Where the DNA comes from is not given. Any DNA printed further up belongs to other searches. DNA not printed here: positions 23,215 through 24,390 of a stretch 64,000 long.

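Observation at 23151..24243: XRE-family regulator with six C-terminal roughly 27-aa protein repeats, preceded by three 33-bp DNA direct repeats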

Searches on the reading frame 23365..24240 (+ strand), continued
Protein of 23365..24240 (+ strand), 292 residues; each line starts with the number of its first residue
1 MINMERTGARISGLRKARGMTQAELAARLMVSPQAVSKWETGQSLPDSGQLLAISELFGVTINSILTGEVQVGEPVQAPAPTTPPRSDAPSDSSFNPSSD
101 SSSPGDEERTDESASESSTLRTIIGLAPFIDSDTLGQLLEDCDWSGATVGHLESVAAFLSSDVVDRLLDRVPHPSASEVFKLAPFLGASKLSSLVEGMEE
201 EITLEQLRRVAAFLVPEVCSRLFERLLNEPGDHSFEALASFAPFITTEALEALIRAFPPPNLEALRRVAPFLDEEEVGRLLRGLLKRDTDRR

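Call 11: search_protein_families(library=pfam, proteins=[P0007, P0008, P0009, P0011, P0019, P0002], max_evalue=1)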
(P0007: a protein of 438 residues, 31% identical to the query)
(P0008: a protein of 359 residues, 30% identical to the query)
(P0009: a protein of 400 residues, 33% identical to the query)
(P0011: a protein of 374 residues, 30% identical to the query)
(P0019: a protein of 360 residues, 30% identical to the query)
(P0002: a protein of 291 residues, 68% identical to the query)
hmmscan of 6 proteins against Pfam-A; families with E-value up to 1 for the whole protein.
P0007 (438 aa): 29 families (the best 25 are shown)
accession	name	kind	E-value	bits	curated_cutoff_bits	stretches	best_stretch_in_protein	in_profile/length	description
PF01381.28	HTH_3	-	1.1e-16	61.1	23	1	11-63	1-53/55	Helix-turn-helix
PF13560.12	HTH_31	-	2.1e-11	44.4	27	1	8-64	3-60/64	Helix-turn-helix domain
PF13443.12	HTH_26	-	1.5e-06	28.8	22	1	11-66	2-58/63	Cro/C1-type HTH DNA-binding domain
PF12844.13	HTH_19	-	1.9e-06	28.1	30.2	1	11-67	4-60/64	Helix-turn-helix domain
PF25360.1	TPR_ATM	-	1.2e-05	25.2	27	1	354-383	112-141/200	ATM-like, TPR repeats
PF12802.13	MarR_2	-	0.00011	22.8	27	1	18-38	20-39/61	MarR family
PF04545.22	Sigma70_r4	-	0.00044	20.2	24.1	1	14-40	15-41/50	Sigma-70, region 4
PF13384.12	HTH_23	-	0.00045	20.4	24.6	1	14-39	13-37/50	Homeodomain-like domain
PF13565.12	HTH_32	-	0.00098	20.1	33.7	0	325-357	35-70/73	Homeodomain-like domain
PF13412.12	HTH_24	-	0.0016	18.4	21.9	1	14-37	12-35/48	Winged helix-turn-helix DNA-binding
PF07022.19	Phage_CI_repr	-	0.0017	19.1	22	1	21-66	13-58/65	Bacteriophage CI repressor helix-turn-helix domain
PF14549.12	P22_Cro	-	0.0032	17.6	30.2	1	22-46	12-34/60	DNA-binding transcriptional regulator Cro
PF08279.18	HTH_11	-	0.0049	17.2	25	1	14-38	9-34/55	HTH domain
PF15943.11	YdaS_toxin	-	0.009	16.3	30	1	22-41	11-30/65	Bacterial toxin YdaS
PF23781.1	Phage_TAC_16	-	0.0098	16.2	27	0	140-179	16-57/114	Phage tail assembly chaperone protein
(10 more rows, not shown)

P0008 (359 aa): 15 families
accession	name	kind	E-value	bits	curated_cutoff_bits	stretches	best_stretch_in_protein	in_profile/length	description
PF01381.28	HTH_3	-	5.9e-16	58.7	23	1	14-63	4-53/55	Helix-turn-helix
PF13560.12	HTH_31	-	2.5e-10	41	27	1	13-63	8-59/64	Helix-turn-helix domain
PF12844.13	HTH_19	-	7.1e-06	26.3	30.2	1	14-68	7-61/64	Helix-turn-helix domain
PF12802.13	MarR_2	-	2e-05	25.1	27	1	17-38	17-39/61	MarR family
PF13443.12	HTH_26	-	2.8e-05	24.7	22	1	14-66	5-58/63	Cro/C1-type HTH DNA-binding domain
PF14549.12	P22_Cro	-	0.007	16.6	30.2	1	22-46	12-34/60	DNA-binding transcriptional regulator Cro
PF07022.19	Phage_CI_repr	-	0.0092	16.7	22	1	22-68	15-60/65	Bacteriophage CI repressor helix-turn-helix domain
PF15943.11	YdaS_toxin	-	0.027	14.7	30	1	22-41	11-30/65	Bacterial toxin YdaS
PF11340.13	DUF3142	-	0.034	14.7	30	1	163-194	76-107/202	Protein of unknown function (DUF3142)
PF15731.11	MqsA_antitoxin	-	0.041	14.4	30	1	8-51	71-114/131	Antitoxin component of bacterial toxin-antitoxin system, MqsA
PF13744.12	HTH_37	-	0.046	14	27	1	8-42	20-54/80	Helix-turn-helix domain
PF04545.22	Sigma70_r4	-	0.093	12.7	24.1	1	14-40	15-41/50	Sigma-70, region 4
PF13412.12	HTH_24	-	0.096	12.7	21.9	1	14-37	12-35/48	Winged helix-turn-helix DNA-binding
PF08234.17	Spindle_Spc25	-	0.2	12.4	22.3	0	278-303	36-61/73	Chromosome segregation protein Spc25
PF08279.18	HTH_11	-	0.4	11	25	0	16-38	12-34/55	HTH domain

P0009 (400 aa): 17 families
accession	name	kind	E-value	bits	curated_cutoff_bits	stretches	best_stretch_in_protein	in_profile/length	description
PF01381.28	HTH_3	-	2.3e-15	56.8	23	1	73-124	4-55/55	Helix-turn-helix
PF13560.12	HTH_31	-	1.3e-08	35.4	27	1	68-123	4-60/64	Helix-turn-helix domain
PF13443.12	HTH_26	-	4.7e-07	30.4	22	1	72-126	4-59/63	Cro/C1-type HTH DNA-binding domain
PF12844.13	HTH_19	-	3.6e-06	27.2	30.2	1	73-126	7-60/64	Helix-turn-helix domain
PF07022.19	Phage_CI_repr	-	2.6e-05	24.9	22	1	81-128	15-61/65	Bacteriophage CI repressor helix-turn-helix domain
PF14549.12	P22_Cro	-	0.014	15.6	30.2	1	81-105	12-34/60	DNA-binding transcriptional regulator Cro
PF15731.11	MqsA_antitoxin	-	0.017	15.7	30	1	60-110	63-114/131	Antitoxin component of bacterial toxin-antitoxin system, MqsA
PF12802.13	MarR_2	-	0.019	15.6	27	1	76-97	17-39/61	MarR family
PF07037.17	YfeC-like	-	0.022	15.5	22.9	1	79-103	1-25/122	Transcription regulator YfeC-like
PF15943.11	YdaS_toxin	-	0.025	14.8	30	1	81-100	11-30/65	Bacterial toxin YdaS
PF20952.2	Flu_PB2_7th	-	0.034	14.8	25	1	274-313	7-46/76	Influenza RNA polymerase PB2 C-terminal domain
PF04545.22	Sigma70_r4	-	0.034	14.1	24.1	1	73-99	15-41/50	Sigma-70, region 4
PF13412.12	HTH_24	-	0.11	12.6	21.9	1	73-96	12-35/48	Winged helix-turn-helix DNA-binding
PF04936.17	DUF658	-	0.13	12.5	24.4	1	67-141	4-77/186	Protein of unknown function (DUF658)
PF19296.4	RelA_AH_RIS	-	0.16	12.5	23.8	1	205-257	27-78/185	RelA/SpoT, AH and RIS domains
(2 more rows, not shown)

P0011 (374 aa): 12 families
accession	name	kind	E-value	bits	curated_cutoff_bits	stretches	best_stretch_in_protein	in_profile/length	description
PF01381.28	HTH_3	-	1.6e-12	47.7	23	1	10-64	1-55/55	Helix-turn-helix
PF13560.12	HTH_31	-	3.9e-10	40.3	27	1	5-64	1-61/64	Helix-turn-helix domain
PF12844.13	HTH_19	-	0.00015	22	30.2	1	7-68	1-62/64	Helix-turn-helix domain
PF13443.12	HTH_26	-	0.00022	21.8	22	1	10-66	2-59/63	Cro/C1-type HTH DNA-binding domain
PF14549.12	P22_Cro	-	0.0019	18.4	30.2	1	21-45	12-34/60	DNA-binding transcriptional regulator Cro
PF15731.11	MqsA_antitoxin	-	0.0036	17.9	30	1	7-51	71-115/131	Antitoxin component of bacterial toxin-antitoxin system, MqsA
PF13744.12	HTH_37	-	0.0046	17.2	27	1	6-41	19-54/80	Helix-turn-helix domain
PF04545.22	Sigma70_r4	-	0.052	13.5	24.1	1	12-39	14-41/50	Sigma-70, region 4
PF07022.19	Phage_CI_repr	-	0.057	14.2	22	1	20-68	14-61/65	Bacteriophage CI repressor helix-turn-helix domain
PF15943.11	YdaS_toxin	-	0.067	13.5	30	1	21-40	11-30/65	Bacterial toxin YdaS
PF13412.12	HTH_24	-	0.11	12.6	21.9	1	11-36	10-35/48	Winged helix-turn-helix DNA-binding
PF13936.12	HTH_38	-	0.14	12.4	27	0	12-36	15-38/44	Helix-turn-helix domain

P0019 (360 aa): 16 families
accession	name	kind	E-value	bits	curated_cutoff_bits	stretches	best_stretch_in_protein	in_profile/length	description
PF01381.28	HTH_3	-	4.1e-12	46.4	23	1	12-63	2-53/55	Helix-turn-helix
PF13560.12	HTH_31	-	9.9e-07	29.4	27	1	8-61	3-57/64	Helix-turn-helix domain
PF13443.12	HTH_26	-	2.9e-06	27.9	22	1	11-66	2-58/63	Cro/C1-type HTH DNA-binding domain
PF07022.19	Phage_CI_repr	-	0.00022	21.9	22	1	11-69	3-61/65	Bacteriophage CI repressor helix-turn-helix domain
PF14549.12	P22_Cro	-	0.00022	21.4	30.2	1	22-48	12-36/60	DNA-binding transcriptional regulator Cro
PF12844.13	HTH_19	-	0.00026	21.3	30.2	1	11-68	4-61/64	Helix-turn-helix domain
PF11989.14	Dsl1_C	-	0.002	18.3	30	1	119-204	4-86/194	Retrograde transport protein Dsl1 C terminal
PF13744.12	HTH_37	-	0.0034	17.6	27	1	8-42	20-54/80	Helix-turn-helix domain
PF01827.32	FTH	-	0.033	14.4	22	0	97-171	22-94/141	FTH domain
PF15731.11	MqsA_antitoxin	-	0.041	14.4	30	1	7-55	70-117/131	Antitoxin component of bacterial toxin-antitoxin system, MqsA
PF15943.11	YdaS_toxin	-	0.041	14.2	30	1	22-41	11-30/65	Bacterial toxin YdaS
PF12802.13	MarR_2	-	0.085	13.5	27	1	17-38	17-39/61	MarR family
PF00157.23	Pou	-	0.11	12.9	27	0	325-343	48-66/72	Pou domain - N-terminal to homeobox domain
PF08279.18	HTH_11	-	0.14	12.5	25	1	13-38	8-34/55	HTH domain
PF04545.22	Sigma70_r4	-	0.16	11.9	24.1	0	13-40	14-41/50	Sigma-70, region 4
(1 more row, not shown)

P0002 (291 aa): 18 families
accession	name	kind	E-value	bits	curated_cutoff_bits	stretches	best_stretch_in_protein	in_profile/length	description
PF01381.28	HTH_3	-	1e-14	54.7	23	1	11-62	1-52/55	Helix-turn-helix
PF13560.12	HTH_31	-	5.4e-11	43.1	27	1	8-60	3-56/64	Helix-turn-helix domain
PF12844.13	HTH_19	-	5.4e-07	29.9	30.2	1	8-69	1-62/64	Helix-turn-helix domain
PF13443.12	HTH_26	-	0.001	19.7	22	1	10-62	1-54/63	Cro/C1-type HTH DNA-binding domain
PF01047.28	MarR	-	0.0037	17.5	24.6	1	13-39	11-37/59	MarR family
PF13412.12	HTH_24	-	0.0038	17.2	21.9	1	14-37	12-35/48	Winged helix-turn-helix DNA-binding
PF12802.13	MarR_2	-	0.0055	17.3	27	1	18-38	19-39/61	MarR family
PF13518.12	HTH_28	-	0.0092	16.5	25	1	15-39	8-32/52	Helix-turn-helix domain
PF13384.12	HTH_23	-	0.013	15.7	24.6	1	9-39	8-37/50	Homeodomain-like domain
PF07022.19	Phage_CI_repr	-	0.023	15.4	22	1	9-69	1-61/65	Bacteriophage CI repressor helix-turn-helix domain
PF14549.12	P22_Cro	-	0.024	14.8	30.2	1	22-47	12-35/60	DNA-binding transcriptional regulator Cro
PF04545.22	Sigma70_r4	-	0.035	14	24.1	1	13-38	14-39/50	Sigma-70, region 4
PF08279.18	HTH_11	-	0.042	14.2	25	1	14-38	9-34/55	HTH domain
PF15943.11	YdaS_toxin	-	0.047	14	30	1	22-41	11-30/65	Bacterial toxin YdaS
PF12840.13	HTH_20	-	0.057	13.8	27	0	14-37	13-36/51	Helix-turn-helix domain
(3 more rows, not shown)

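Call 12: search_protein_families(library=ncbifam, proteins=[window:23365-24240:+, P0007, P0019], max_evalue=1)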
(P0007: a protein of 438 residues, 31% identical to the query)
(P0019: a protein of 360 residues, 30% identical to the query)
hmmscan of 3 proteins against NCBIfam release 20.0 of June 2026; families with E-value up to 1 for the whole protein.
window:23365-24240:+ (292 aa): 20 families
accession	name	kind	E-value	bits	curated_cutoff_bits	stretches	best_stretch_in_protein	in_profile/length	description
NF041951.1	phage_RstR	subfamily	7e-10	39.1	80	1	8-68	4-64/108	RstR family transcriptional repressor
NF007257.0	PRK09706.1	subfamily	3.1e-07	30.3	101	1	5-69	4-68/135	transcriptional repressor DicA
TIGR03070.1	couple_hipB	subfamily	4.7e-07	29.7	71.65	1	8-61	4-57/58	type II toxin-antitoxin system Y4mF family antitoxin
NF047542.1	telomere_Tap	equivalog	1.6e-06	27.1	600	1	13-103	24-114/695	telomere-associated protein Tap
NF052239.1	antitox_spr1629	equivalog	5e-06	25.9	335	1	8-63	4-59/377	spr1629 family repressor/antitoxin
TIGR03830.1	CxxCG_CxxCG_HTH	subfamily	5.2e-06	26.3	61.8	1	4-48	63-107/127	type II TA system antitoxin MqsA family protein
NF047948.1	male_kill_WMK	equivalog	7.6e-05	22.3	300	1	5-67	161-223/300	WO male-killing family protein Wmk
NF046037.1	carphisopro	domain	0.00052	20.2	38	1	21-62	10-53/54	carph-isopro domain-containing protein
NF038139.1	Reg_Aceta_RamB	equivalog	0.00079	18.2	700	1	8-62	4-58/465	acetate metabolism transcriptional regulator RamB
TIGR02612.1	mob_myst_A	hypoth_equivalog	0.0012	18.8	122.6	1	11-41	30-60/150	mobile mystery protein A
TIGR00270.2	TIGR00270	equivalog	0.0015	18.4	110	1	9-61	78-130/159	multiprotein bridging factor aMBF1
NF006015.0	PRK08154.1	subfamily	0.0027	16.9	204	1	5-67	29-91/314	anaerobic benzoate catabolism transcriptional regulator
NF003162.0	PRK04140.1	equivalog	0.0073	15.4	263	1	8-63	128-183/317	transcriptional regulator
NF041575.1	antitoxPezA_Strep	equivalog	0.011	15.7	290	1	8-66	3-61/158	type II toxin-antitoxin system antitoxin PezA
NF040522.1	VC1465_fam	subfamily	0.025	14.7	70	1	15-44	5-34/111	VC1465 family Xer recombination activation factor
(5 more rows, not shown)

P0007 (438 aa): 30 families (the best 25 are shown)
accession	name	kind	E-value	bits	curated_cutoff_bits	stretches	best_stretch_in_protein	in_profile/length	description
NF041951.1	phage_RstR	subfamily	1.1e-15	57.8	80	1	7-82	3-78/108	RstR family transcriptional repressor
NF007257.0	PRK09706.1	subfamily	7.8e-10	38.7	101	1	3-92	2-91/135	transcriptional repressor DicA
TIGR03070.1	couple_hipB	subfamily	1.4e-08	34.6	71.65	1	6-60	2-56/58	type II toxin-antitoxin system Y4mF family antitoxin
NF052239.1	antitox_spr1629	equivalog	2.3e-07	30.3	335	1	7-67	3-63/377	spr1629 family repressor/antitoxin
TIGR03830.1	CxxCG_CxxCG_HTH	subfamily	2.4e-07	30.6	61.8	1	3-46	62-105/127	type II TA system antitoxin MqsA family protein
NF003162.0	PRK04140.1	equivalog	6.3e-06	25.4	263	1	8-115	128-230/317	transcriptional regulator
NF007408.0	PRK09943.1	equivalog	6.1e-05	22.7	211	1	5-72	6-73/185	HTH-type transcriptional regulator PuuR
NF047542.1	telomere_Tap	equivalog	6.5e-05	21.8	600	1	12-142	23-117/695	telomere-associated protein Tap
TIGR00270.2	TIGR00270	equivalog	9.1e-05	22.3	110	1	10-62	79-131/159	multiprotein bridging factor aMBF1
NF041575.1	antitoxPezA_Strep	equivalog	0.00032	20.7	290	1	6-59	1-54/158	type II toxin-antitoxin system antitoxin PezA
NF047948.1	male_kill_WMK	equivalog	0.00041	19.9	300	1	7-77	163-233/300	WO male-killing family protein Wmk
NF003650.0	PRK05286.2-3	equivalog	0.00054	19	477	1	362-410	218-266/393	quinone-dependent dihydroorotate dehydrogenase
NF010465.0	PRK13890.1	equivalog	0.00082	19.5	96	1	10-73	9-72/121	conjugal transfer protein TrbA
NF006015.0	PRK08154.1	subfamily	0.0012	18.1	204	1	7-86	31-109/314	anaerobic benzoate catabolism transcriptional regulator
NF003652.0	PRK05286.2-5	equivalog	0.0021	17.3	267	0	280-359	197-278/353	quinone-dependent dihydroorotate dehydrogenase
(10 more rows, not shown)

P0019 (360 aa): 20 families
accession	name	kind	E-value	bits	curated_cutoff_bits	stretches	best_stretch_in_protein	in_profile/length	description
NF041951.1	phage_RstR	subfamily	1.8e-14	53.9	80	1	10-77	6-73/108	RstR family transcriptional repressor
NF007257.0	PRK09706.1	subfamily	1.2e-08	34.8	101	1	3-71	2-70/135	transcriptional repressor DicA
NF052239.1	antitox_spr1629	equivalog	4.3e-08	32.7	335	1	7-69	3-65/377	spr1629 family repressor/antitoxin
TIGR03070.1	couple_hipB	subfamily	4.9e-08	32.8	71.65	1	7-60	3-56/58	type II toxin-antitoxin system Y4mF family antitoxin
NF047948.1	male_kill_WMK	equivalog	4e-07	29.8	300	1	7-84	163-237/300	WO male-killing family protein Wmk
TIGR03830.1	CxxCG_CxxCG_HTH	subfamily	7.7e-07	29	61.8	1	3-46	62-105/127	type II TA system antitoxin MqsA family protein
TIGR00270.2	TIGR00270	equivalog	5.5e-05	23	110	1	10-79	79-149/159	multiprotein bridging factor aMBF1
NF047542.1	telomere_Tap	equivalog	8.1e-05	21.5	600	1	12-63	23-74/695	telomere-associated protein Tap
NF003162.0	PRK04140.1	equivalog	0.00019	20.6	263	1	8-67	128-187/317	transcriptional regulator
NF007408.0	PRK09943.1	equivalog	0.0009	18.8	211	1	7-73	8-74/185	HTH-type transcriptional regulator PuuR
NF041575.1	antitoxPezA_Strep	equivalog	0.0021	18.1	290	1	6-45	1-40/158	type II toxin-antitoxin system antitoxin PezA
NF010465.0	PRK13890.1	equivalog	0.0022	18.1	96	1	9-69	8-68/121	conjugal transfer protein TrbA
NF006015.0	PRK08154.1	subfamily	0.012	14.7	204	1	7-93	31-114/314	anaerobic benzoate catabolism transcriptional regulator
NF040522.1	VC1465_fam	subfamily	0.028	14.5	70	1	14-43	4-33/111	VC1465 family Xer recombination activation factor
NF038139.1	Reg_Aceta_RamB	equivalog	0.028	13.1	700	1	7-42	3-38/465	acetate metabolism transcriptional regulator RamB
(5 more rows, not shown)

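Call 15: find_encoding_contigs(protein=P0002, flank=6000, max_places=3)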
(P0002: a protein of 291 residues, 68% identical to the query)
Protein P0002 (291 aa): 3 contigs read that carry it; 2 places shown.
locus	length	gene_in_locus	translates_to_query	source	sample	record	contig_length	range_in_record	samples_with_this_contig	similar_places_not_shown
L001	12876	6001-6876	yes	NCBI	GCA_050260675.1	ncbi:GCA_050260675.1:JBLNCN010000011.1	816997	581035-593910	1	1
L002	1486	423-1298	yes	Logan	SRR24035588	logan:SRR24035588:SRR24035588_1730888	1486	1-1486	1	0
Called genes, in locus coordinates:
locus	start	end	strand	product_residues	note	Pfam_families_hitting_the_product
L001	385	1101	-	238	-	-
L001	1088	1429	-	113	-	PF03551:PadR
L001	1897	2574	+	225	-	PF19700:DUF6198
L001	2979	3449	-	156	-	-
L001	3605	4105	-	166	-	-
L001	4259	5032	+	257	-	PF00903:Glyoxalase (weak), PF06983:3-dmu-9_3-mt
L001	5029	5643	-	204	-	PF01725:Ham1p_like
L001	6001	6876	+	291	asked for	PF12844:HTH_19 (weak), PF13560:HTH_31, PF01381:HTH_3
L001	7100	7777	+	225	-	-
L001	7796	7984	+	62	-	-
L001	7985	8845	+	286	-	PF03848:TehB, PF13489:Methyltransf_23, PF13847:Methyltransf_31, PF08241:Methyltransf_11, PF08242:Methyltransf_12, PF13649:Methyltransf_25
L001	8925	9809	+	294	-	PF03630:Fumble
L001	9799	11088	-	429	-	PF01522:Polysacc_deac_1, PF00395:SLH (weak)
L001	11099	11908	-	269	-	PF02811:PHP, PF13263:PHP_C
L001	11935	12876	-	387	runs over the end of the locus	PF15632:ATPgrasp_Ter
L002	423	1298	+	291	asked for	PF12844:HTH_19 (weak), PF13560:HTH_31, PF01381:HTH_3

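Call 20: find_encoding_contigs(protein=P0003, flank=3000, max_places=2)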
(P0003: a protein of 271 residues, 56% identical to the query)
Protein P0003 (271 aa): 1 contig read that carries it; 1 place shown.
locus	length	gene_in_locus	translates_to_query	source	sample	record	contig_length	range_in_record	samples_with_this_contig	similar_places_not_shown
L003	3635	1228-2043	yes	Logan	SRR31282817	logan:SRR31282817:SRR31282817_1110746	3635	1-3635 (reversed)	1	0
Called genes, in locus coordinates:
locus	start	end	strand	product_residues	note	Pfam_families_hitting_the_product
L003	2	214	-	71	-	?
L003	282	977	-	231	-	PF01694:Rhomboid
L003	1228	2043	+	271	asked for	PF13560:HTH_31 (weak), PF01381:HTH_3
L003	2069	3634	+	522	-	?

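Call 21: find_encoding_contigs(protein=P0004, flank=3000, max_places=2)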
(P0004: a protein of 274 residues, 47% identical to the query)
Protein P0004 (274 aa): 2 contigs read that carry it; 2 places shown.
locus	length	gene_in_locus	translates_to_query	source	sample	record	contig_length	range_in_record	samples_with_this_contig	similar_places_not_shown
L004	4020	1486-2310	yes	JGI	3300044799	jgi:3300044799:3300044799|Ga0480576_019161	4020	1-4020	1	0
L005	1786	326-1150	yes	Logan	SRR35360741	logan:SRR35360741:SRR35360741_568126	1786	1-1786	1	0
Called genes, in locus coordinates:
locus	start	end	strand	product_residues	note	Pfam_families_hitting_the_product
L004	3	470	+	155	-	?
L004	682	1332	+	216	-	PF06182:ABC2_membrane_6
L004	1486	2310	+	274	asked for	PF13560:HTH_31, PF01381:HTH_3, PF12802:MarR_2 (faint)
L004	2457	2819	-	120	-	PF04951:Peptidase_M55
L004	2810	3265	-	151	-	PF04951:Peptidase_M55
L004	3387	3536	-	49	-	-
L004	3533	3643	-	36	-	-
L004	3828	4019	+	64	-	?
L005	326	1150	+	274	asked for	PF13560:HTH_31, PF01381:HTH_3, PF12802:MarR_2 (faint)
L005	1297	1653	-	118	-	PF04951:Peptidase_M55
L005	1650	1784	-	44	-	?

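Call 22: find_encoding_contigs(protein=P0005, flank=3000, max_places=2)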
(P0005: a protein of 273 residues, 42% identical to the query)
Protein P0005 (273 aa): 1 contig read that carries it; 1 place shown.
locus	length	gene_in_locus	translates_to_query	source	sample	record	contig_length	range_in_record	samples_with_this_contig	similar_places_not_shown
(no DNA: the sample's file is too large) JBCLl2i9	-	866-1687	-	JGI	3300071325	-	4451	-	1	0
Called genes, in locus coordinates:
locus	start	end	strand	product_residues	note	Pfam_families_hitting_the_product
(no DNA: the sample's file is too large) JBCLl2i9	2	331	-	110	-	?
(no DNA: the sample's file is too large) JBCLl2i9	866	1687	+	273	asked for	PF12844:HTH_19, PF13560:HTH_31, PF01381:HTH_3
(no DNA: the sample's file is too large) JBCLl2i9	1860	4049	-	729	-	PF13328:HD_4, PF01966:HD (weak), PF04607:RelA_SpoT, PF02824:TGS, PF19296:RelA_AH, PF28438:RelA_RIS, PF01842:ACT (weak), PF13291:ACT_4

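Call 23: find_encoding_contigs(protein=P0006, flank=3000, max_places=2)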
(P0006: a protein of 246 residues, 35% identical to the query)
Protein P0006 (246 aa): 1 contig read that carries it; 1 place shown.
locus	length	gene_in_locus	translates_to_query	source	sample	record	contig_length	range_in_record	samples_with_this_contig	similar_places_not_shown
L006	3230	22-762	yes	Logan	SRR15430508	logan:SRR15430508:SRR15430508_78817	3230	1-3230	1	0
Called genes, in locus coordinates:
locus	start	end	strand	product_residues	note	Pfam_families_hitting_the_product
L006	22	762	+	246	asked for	PF12844:HTH_19, PF13560:HTH_31, PF01381:HTH_3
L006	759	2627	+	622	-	PF02463:SMC_N (faint), PF00005:ABC_tran, PF13304:AAA_21 (faint)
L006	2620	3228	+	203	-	?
